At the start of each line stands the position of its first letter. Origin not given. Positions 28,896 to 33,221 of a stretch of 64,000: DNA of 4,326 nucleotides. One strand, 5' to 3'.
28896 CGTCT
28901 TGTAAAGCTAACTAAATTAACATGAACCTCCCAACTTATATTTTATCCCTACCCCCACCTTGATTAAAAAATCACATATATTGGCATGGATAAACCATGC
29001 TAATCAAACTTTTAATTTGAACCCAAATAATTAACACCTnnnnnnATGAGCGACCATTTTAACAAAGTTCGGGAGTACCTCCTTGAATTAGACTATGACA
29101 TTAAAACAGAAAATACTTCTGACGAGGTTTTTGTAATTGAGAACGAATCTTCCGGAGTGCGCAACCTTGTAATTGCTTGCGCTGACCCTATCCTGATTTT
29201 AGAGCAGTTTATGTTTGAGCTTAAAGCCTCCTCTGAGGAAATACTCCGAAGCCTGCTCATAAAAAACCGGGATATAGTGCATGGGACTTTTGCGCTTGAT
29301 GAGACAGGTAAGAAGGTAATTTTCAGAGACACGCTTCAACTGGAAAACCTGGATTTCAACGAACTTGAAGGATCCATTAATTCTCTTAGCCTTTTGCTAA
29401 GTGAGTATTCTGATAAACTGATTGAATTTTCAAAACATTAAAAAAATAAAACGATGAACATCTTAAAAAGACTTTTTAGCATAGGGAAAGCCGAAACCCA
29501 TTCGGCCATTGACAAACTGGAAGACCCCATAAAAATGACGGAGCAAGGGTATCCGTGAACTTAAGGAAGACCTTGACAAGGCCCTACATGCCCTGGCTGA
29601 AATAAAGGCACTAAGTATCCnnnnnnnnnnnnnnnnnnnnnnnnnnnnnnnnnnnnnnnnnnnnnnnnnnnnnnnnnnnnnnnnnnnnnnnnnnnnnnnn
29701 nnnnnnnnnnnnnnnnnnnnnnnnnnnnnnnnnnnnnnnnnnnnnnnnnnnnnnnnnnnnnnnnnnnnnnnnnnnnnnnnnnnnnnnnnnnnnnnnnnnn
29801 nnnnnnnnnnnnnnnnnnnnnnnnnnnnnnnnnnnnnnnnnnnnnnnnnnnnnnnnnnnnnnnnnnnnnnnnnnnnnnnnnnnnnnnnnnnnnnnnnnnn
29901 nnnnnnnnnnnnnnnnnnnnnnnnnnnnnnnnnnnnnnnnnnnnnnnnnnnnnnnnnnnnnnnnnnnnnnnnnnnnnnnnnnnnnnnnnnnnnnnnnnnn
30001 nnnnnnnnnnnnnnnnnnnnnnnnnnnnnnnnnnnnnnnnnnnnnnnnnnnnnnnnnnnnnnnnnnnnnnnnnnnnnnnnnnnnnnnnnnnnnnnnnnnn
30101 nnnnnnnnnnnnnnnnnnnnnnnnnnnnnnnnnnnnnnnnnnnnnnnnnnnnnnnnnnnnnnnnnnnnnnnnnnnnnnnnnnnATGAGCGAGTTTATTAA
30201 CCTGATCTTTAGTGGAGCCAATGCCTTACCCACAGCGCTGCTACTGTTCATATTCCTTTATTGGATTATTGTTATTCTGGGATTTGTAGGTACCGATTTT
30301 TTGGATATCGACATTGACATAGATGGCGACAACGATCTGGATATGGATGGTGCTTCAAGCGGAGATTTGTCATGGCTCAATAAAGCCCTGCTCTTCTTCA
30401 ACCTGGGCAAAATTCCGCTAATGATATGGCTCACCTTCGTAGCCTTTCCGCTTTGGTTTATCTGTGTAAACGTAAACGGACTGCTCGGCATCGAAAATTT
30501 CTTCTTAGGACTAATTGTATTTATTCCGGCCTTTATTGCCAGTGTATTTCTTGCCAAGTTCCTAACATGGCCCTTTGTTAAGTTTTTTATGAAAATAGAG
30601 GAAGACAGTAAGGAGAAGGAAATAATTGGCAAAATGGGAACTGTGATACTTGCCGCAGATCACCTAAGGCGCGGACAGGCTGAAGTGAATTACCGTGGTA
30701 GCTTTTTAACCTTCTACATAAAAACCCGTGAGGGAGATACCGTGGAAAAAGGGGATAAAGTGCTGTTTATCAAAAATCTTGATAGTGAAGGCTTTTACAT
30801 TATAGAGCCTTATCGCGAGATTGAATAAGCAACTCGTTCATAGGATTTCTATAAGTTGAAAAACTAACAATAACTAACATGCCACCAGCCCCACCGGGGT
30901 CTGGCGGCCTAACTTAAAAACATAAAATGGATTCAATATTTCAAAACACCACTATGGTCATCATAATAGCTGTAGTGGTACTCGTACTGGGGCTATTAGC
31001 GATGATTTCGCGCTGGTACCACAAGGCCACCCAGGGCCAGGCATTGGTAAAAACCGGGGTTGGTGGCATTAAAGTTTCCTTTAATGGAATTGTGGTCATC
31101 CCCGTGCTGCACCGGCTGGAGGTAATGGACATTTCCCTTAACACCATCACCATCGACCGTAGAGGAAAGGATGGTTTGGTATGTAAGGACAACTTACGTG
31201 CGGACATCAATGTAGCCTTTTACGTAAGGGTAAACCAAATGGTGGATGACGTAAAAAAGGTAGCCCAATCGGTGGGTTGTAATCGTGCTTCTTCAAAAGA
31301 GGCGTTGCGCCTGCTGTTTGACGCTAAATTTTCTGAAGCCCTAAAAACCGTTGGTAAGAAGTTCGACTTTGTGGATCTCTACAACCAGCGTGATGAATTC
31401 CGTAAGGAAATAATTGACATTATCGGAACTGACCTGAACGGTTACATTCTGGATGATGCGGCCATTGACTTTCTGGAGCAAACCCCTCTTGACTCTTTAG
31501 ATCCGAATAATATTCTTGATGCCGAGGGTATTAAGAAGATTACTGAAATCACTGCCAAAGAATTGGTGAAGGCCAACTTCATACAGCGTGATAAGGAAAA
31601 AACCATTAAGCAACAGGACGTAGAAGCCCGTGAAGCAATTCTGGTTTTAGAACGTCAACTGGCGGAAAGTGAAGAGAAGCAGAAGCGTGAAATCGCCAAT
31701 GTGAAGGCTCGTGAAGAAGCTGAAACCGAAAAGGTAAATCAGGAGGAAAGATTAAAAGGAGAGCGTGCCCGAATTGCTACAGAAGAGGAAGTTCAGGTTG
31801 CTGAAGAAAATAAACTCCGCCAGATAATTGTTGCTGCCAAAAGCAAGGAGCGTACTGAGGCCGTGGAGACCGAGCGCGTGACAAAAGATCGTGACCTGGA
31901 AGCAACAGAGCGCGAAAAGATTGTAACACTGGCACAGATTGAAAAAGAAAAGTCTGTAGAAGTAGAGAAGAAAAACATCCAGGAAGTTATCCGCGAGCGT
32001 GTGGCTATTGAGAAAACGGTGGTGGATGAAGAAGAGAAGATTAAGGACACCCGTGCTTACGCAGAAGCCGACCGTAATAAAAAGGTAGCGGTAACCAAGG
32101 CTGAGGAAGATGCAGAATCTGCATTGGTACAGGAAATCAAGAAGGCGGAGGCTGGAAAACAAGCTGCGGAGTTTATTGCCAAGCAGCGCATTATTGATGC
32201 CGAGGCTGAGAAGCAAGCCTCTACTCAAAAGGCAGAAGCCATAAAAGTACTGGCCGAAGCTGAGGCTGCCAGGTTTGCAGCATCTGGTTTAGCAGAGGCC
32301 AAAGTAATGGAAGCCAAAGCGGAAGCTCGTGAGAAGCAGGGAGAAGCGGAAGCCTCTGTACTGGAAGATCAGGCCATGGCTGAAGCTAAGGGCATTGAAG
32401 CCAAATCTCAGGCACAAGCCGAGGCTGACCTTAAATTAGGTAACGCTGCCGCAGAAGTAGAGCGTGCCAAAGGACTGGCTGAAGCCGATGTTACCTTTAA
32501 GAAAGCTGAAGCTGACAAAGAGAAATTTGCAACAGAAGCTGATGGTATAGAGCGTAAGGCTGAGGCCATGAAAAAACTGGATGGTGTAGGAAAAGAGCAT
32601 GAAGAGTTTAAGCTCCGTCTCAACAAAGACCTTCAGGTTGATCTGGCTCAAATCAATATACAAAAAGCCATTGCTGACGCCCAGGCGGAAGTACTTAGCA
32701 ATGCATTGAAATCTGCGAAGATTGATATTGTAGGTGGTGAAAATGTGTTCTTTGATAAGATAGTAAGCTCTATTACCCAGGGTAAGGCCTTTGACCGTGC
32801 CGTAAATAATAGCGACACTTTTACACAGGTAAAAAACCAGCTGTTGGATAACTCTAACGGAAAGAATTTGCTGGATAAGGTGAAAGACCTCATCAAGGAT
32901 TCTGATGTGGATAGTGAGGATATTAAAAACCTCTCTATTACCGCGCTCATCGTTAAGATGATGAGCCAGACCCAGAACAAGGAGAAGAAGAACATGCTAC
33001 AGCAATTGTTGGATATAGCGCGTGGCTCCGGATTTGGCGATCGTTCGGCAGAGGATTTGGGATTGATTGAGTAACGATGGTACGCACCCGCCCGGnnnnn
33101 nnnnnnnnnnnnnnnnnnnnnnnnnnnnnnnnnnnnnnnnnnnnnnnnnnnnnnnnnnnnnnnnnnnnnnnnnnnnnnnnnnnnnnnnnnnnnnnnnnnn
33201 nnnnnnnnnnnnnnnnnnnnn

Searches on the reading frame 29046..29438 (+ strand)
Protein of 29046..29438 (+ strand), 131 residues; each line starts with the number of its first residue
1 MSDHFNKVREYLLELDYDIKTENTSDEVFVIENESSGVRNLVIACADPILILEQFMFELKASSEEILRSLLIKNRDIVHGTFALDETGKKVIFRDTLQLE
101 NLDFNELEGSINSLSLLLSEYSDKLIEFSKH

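Call 5: search_protein_families(library=pfam, proteins=[window:29046-29438:+], max_evalue=0.01)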
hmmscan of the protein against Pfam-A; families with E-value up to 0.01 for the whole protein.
window:29046-29438:+ (131 aa): 1 family
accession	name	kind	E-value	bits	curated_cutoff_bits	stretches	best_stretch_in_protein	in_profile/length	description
PF22550.1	CesT_Tir_1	-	3.2e-56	189.3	27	1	1-131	1-131/131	CesT_Tir_1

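Call 6: search_protein_families(library=padloc, proteins=[window:29046-29438:+], max_evalue=0.01)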
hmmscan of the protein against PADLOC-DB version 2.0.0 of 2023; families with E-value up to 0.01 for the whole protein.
window:29046-29438:+ (131 aa): 0 families

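Call 9: search_protein_families(library=ncbifam, proteins=[window:29046-29438:+], max_evalue=0.01)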
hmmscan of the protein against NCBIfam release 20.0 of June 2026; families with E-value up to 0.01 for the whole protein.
window:29046-29438:+ (131 aa): 0 families

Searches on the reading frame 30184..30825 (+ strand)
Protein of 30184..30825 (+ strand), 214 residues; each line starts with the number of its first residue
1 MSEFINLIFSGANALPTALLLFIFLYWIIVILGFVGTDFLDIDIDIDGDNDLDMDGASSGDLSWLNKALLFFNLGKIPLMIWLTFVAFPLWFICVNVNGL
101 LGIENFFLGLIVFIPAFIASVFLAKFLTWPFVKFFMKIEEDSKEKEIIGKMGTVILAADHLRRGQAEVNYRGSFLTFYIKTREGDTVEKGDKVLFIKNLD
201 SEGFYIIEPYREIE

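Call 5: search_protein_families(library=pfam, proteins=[window:30184-30825:+], max_evalue=0.01)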
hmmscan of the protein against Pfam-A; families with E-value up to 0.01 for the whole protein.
window:30184-30825:+ (214 aa): 1 family
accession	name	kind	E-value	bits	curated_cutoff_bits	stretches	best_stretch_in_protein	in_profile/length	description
PF21001.2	YqiJ_N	-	0.0013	19.3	23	1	18-91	9-82/116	Inner membrane protein YqiJ, N-terminal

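Call 6: search_protein_families(library=padloc, proteins=[window:30184-30825:+], max_evalue=0.01)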
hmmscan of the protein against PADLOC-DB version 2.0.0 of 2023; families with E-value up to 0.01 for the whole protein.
window:30184-30825:+ (214 aa): 0 families

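Call 9: search_protein_families(library=ncbifam, proteins=[window:30184-30825:+], max_evalue=0.01)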
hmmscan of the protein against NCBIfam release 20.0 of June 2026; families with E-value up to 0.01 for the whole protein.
window:30184-30825:+ (214 aa): 0 families

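Call 50: search_protein_families(library=pfam, proteins=[window:30184-30825:+], max_evalue=10)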
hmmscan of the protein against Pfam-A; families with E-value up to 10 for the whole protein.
window:30184-30825:+ (214 aa): 1 family
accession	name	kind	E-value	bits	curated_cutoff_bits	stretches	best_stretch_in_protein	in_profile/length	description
PF21001.2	YqiJ_N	-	0.0013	19.3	23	1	18-91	9-82/116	Inner membrane protein YqiJ, N-terminal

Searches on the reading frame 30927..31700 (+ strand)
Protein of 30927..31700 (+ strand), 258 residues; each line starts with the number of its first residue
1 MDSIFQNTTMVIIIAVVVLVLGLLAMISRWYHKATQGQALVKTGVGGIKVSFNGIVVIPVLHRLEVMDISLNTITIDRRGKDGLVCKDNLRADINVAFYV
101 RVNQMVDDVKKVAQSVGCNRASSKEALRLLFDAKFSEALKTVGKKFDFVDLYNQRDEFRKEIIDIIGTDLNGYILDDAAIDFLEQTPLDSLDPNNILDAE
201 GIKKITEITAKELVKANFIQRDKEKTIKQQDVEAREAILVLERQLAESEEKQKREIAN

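Call 50: search_protein_families(library=pfam, proteins=[window:30927-31700:+], max_evalue=10)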
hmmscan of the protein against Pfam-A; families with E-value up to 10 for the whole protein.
window:30927-31700:+ (258 aa): 4 families
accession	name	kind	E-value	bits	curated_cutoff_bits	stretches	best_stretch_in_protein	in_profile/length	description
PF01145.31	Band_7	-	5.7e-11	43.2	23.6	1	34-174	3-134/176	SPFH domain / Band 7 family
PF00135.34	COesterase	-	0.092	12.1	27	1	105-244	230-350/515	Carboxylesterase family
PF02790.20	COX2_TM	-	0.099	13.3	22.8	1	5-36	22-53/88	Cytochrome C oxidase subunit II, transmembrane domain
PF14991.11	MLANA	-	0.25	12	27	1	13-40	27-54/117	Protein melan-A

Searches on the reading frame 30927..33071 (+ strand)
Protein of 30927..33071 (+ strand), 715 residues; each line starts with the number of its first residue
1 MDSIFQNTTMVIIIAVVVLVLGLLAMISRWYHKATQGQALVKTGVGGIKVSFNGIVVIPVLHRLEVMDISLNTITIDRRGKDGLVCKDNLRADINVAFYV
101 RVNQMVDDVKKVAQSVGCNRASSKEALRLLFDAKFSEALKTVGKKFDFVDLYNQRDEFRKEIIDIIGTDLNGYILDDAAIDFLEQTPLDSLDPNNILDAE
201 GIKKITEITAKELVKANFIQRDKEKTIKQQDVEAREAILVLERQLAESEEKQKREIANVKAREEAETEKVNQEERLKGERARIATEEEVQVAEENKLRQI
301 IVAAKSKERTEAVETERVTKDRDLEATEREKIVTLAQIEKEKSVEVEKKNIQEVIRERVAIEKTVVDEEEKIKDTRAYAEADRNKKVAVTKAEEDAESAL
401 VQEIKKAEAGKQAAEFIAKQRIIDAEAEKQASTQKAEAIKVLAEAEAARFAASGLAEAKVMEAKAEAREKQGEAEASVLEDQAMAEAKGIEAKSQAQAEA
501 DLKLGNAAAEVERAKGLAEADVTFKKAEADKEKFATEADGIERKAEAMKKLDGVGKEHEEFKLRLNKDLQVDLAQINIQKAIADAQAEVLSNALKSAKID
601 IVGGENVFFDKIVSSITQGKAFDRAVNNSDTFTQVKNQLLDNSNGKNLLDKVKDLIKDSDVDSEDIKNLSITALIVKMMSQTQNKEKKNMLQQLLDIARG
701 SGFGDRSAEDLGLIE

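Call 5: search_protein_families(library=pfam, proteins=[window:30927-33071:+], max_evalue=0.01)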
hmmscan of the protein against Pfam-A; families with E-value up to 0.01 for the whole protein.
window:30927-33071:+ (715 aa): 0 families

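Call 6: search_protein_families(library=padloc, proteins=[window:30927-33071:+], max_evalue=0.01)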
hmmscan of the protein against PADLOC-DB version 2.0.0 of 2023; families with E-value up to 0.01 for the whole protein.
window:30927-33071:+ (715 aa): 0 families

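Call 9: search_protein_families(library=ncbifam, proteins=[window:30927-33071:+], max_evalue=0.01)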
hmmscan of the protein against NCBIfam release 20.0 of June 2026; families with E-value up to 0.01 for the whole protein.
window:30927-33071:+ (715 aa): 0 families

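Call 49: search_solved_structures(query=window:30927-33071:+, max_evalue=1)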
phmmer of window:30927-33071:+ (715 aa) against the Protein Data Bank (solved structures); distinct sequences matched with E-value up to 1: 1.
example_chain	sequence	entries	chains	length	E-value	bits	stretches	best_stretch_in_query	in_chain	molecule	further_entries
2wgo_A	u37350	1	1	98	0.8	11.6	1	634-670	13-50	RANASPUMIN-2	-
